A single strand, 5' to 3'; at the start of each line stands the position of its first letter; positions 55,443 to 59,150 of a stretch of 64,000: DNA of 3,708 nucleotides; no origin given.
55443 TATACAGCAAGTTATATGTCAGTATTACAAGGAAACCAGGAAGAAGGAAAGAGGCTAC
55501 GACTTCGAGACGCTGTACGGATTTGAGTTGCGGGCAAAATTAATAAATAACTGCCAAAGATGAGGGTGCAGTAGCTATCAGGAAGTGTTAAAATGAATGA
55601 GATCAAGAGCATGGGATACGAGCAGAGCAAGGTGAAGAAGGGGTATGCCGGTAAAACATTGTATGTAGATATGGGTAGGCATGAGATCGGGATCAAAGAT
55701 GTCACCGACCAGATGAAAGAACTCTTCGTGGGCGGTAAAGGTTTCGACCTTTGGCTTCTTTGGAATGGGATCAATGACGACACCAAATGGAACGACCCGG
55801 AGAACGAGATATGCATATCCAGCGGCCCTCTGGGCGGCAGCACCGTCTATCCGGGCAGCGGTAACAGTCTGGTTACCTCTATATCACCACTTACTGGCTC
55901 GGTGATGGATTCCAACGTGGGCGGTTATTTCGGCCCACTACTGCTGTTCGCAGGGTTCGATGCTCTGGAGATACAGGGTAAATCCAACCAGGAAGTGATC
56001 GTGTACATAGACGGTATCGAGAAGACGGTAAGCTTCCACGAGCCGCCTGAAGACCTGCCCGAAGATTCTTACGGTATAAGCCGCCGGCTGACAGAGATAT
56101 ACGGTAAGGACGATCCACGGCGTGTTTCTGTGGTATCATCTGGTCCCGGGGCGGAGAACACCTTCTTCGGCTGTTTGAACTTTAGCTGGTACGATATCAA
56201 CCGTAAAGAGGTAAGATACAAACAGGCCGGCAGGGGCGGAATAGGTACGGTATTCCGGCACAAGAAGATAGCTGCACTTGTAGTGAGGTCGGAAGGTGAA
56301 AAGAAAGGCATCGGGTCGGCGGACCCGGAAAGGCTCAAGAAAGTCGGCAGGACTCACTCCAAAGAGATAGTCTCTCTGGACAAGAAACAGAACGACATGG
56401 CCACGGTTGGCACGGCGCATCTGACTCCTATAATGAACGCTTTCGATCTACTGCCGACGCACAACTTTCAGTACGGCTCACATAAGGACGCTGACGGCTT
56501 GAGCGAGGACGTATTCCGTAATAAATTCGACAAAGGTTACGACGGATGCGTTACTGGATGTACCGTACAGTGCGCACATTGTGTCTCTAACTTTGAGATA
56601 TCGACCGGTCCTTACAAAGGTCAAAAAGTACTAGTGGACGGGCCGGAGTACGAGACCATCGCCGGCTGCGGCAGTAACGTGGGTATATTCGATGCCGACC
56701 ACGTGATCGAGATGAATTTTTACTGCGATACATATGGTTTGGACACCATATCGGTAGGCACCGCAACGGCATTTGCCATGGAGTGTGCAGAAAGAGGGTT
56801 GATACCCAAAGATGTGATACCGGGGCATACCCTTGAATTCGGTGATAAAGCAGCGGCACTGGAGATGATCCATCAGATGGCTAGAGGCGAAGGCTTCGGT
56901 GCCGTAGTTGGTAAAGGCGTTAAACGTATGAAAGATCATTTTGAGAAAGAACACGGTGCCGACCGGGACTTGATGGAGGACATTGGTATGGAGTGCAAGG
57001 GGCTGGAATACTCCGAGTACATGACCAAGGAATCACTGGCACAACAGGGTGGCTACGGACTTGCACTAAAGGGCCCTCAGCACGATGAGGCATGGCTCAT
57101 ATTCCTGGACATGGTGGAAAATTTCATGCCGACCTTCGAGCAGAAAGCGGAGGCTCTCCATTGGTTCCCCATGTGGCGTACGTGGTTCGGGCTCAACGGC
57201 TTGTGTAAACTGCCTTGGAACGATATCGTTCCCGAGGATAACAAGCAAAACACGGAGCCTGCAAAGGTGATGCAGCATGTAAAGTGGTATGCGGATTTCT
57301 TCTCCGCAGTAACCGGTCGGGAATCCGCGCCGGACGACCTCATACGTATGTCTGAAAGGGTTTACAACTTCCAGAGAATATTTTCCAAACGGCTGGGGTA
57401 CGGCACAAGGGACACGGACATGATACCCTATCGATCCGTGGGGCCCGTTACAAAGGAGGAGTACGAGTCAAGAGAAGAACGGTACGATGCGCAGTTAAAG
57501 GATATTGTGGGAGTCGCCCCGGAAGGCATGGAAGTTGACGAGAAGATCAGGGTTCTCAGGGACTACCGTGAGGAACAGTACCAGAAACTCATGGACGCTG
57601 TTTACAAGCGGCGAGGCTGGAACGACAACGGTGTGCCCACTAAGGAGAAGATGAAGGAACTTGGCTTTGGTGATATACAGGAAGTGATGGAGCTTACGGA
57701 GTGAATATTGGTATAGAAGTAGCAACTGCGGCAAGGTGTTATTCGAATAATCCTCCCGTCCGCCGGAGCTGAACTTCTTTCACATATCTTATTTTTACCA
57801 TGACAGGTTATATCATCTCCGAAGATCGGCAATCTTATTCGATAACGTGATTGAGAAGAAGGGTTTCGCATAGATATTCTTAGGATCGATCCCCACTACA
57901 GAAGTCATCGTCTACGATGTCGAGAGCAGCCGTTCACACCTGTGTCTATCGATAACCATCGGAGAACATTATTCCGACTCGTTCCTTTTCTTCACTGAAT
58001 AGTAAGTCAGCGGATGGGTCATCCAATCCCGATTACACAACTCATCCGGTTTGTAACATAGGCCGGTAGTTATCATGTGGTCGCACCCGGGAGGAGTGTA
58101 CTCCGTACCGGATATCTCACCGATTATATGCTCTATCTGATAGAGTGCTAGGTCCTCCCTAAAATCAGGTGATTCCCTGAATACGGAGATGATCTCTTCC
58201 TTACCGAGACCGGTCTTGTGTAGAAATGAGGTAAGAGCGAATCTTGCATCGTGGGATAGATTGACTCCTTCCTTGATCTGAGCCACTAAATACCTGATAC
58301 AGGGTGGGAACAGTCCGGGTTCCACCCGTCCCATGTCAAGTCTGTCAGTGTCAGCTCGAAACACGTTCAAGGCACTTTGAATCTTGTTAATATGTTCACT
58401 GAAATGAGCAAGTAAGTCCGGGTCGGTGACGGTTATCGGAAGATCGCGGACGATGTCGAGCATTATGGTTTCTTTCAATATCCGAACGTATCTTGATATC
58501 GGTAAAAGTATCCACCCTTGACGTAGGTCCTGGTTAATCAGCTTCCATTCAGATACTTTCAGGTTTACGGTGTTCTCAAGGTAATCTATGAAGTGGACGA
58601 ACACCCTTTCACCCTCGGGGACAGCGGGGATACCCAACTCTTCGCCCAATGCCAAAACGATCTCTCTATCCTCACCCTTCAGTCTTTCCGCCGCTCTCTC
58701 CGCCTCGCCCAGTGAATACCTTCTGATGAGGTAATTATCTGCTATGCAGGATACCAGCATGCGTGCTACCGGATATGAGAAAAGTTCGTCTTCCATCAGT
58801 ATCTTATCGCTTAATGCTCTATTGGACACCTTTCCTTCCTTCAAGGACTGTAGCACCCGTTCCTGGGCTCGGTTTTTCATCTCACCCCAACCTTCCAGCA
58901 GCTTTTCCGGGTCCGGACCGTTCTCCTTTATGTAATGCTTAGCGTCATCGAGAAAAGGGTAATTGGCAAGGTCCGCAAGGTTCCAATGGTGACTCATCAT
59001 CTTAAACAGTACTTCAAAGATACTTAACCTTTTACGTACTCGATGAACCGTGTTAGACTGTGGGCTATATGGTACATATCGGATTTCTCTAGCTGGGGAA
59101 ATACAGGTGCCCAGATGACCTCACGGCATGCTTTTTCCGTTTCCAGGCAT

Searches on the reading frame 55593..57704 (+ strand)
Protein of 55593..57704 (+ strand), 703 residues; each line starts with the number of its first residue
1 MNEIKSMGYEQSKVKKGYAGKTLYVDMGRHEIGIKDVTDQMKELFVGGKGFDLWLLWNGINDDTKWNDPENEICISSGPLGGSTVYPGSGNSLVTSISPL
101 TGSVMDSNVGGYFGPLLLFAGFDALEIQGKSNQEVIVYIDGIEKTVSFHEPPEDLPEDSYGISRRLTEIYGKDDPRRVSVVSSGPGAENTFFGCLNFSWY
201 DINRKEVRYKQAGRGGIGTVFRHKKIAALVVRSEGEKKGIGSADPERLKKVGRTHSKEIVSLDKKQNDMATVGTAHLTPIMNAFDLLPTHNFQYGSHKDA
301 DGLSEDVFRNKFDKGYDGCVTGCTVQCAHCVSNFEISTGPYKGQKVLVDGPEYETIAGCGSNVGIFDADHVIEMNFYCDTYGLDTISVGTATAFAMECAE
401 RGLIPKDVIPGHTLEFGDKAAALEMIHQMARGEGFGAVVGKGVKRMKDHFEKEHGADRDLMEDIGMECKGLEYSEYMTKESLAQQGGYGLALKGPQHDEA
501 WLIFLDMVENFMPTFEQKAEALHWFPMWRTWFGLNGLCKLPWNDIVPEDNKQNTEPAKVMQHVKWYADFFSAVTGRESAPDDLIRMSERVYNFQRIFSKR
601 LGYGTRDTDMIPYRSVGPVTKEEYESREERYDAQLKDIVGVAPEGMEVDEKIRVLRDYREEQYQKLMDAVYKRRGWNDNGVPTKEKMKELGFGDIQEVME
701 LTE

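Call 58: search_protein_families(library=ncbifam, proteins=[window:55593-57704:+], max_evalue=1e-10)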
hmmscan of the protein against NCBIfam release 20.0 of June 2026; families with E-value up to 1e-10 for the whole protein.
window:55593-57704:+ (703 aa): 1 family
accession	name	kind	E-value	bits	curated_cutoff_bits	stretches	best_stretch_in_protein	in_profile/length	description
NF007354.0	PRK09849.1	equivalog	2e-32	112.6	868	1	14-261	4-232/703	aldehyde ferredoxin oxidoreductase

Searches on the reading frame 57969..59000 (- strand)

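Call 58: search_protein_families(library=ncbifam, proteins=[window:57969-59000:-], max_evalue=1e-10)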
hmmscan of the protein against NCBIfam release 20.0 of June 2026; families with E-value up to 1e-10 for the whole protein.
window:57969-59000:- (343 aa): 5 families
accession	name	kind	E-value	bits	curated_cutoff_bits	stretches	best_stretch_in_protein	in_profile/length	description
NF002588.0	PRK02249.1-2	equivalog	3.8e-101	339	439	1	9-339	4-333/360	DNA primase regulatory subunit PriL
NF002591.0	PRK02249.1-5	equivalog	5.1e-72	243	479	1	7-340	6-331/351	DNA primase regulatory subunit PriL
NF002590.0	PRK02249.1-4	equivalog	2.1e-61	208.1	459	1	12-338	6-336/358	DNA primase regulatory subunit PriL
NF002589.0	PRK02249.1-3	equivalog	3.7e-61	207.6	339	1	78-341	86-345/348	DNA primase regulatory subunit PriL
NF007127.0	PRK09568.1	equivalog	2.9e-12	46.6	378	0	10-317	4-290/306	DNA primase regulatory subunit PriL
